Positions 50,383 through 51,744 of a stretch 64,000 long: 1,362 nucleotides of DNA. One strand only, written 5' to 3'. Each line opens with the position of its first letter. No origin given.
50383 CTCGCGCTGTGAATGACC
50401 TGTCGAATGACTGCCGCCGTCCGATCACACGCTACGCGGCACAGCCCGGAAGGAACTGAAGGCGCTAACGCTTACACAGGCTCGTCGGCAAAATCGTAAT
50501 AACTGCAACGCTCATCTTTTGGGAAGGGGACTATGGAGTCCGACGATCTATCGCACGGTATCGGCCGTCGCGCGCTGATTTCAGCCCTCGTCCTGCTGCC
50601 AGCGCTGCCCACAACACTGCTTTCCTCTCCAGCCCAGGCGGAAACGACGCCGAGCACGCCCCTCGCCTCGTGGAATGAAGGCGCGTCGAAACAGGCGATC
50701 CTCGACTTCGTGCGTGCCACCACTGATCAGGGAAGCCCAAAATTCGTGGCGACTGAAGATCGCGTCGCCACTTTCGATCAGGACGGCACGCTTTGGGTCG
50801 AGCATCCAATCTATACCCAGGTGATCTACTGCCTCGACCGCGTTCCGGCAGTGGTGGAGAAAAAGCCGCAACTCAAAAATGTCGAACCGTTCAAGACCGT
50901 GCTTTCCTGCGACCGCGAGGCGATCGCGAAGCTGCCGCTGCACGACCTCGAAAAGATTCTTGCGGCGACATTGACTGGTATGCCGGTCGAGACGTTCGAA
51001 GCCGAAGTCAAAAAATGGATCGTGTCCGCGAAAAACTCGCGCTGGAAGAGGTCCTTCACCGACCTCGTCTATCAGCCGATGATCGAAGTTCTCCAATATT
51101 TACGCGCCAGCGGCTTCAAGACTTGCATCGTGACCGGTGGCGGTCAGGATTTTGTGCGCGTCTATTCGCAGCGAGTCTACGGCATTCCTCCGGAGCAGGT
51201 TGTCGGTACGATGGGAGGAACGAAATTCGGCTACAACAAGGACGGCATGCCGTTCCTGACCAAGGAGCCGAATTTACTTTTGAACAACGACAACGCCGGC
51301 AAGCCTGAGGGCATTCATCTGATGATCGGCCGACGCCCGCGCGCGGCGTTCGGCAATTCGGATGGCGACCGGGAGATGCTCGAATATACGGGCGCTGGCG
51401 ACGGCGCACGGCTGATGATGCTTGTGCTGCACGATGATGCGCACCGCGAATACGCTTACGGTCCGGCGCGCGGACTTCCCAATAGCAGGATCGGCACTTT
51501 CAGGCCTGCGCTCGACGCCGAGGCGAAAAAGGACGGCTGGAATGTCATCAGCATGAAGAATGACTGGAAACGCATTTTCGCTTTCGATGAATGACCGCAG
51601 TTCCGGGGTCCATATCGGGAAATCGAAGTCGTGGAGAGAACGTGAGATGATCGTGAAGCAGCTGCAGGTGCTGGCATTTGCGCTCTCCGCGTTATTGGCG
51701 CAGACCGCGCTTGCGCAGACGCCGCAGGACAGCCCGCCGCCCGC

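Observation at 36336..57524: Recurrent 18-bp palindrome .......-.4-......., always intergenic and several copies upstream of envelope-protein genes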

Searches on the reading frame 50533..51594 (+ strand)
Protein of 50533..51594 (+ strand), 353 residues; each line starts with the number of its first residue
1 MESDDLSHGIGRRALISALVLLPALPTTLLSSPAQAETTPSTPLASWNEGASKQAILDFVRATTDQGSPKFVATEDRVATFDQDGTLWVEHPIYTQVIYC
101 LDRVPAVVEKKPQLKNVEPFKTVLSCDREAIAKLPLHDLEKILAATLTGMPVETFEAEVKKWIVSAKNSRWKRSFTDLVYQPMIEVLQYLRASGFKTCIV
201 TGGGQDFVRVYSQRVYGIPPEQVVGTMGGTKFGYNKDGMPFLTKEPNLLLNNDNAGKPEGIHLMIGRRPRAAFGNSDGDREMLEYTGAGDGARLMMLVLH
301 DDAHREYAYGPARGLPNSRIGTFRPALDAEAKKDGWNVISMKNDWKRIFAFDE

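Call 10: search_protein_families(library=pfam, proteins=[window:50533-51594:+], max_evalue=0.01)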
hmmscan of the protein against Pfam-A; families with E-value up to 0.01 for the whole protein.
window:50533-51594:+ (353 aa): 2 families
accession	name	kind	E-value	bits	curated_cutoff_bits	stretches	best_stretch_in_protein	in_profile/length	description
PF12710.13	HAD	-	2.5e-07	31.7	27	1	79-284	1-189/189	haloacid dehalogenase-like hydrolase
PF00702.32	Hydrolase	-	1.3e-05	26.2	26.4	1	78-209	3-129/191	haloacid dehalogenase-like hydrolase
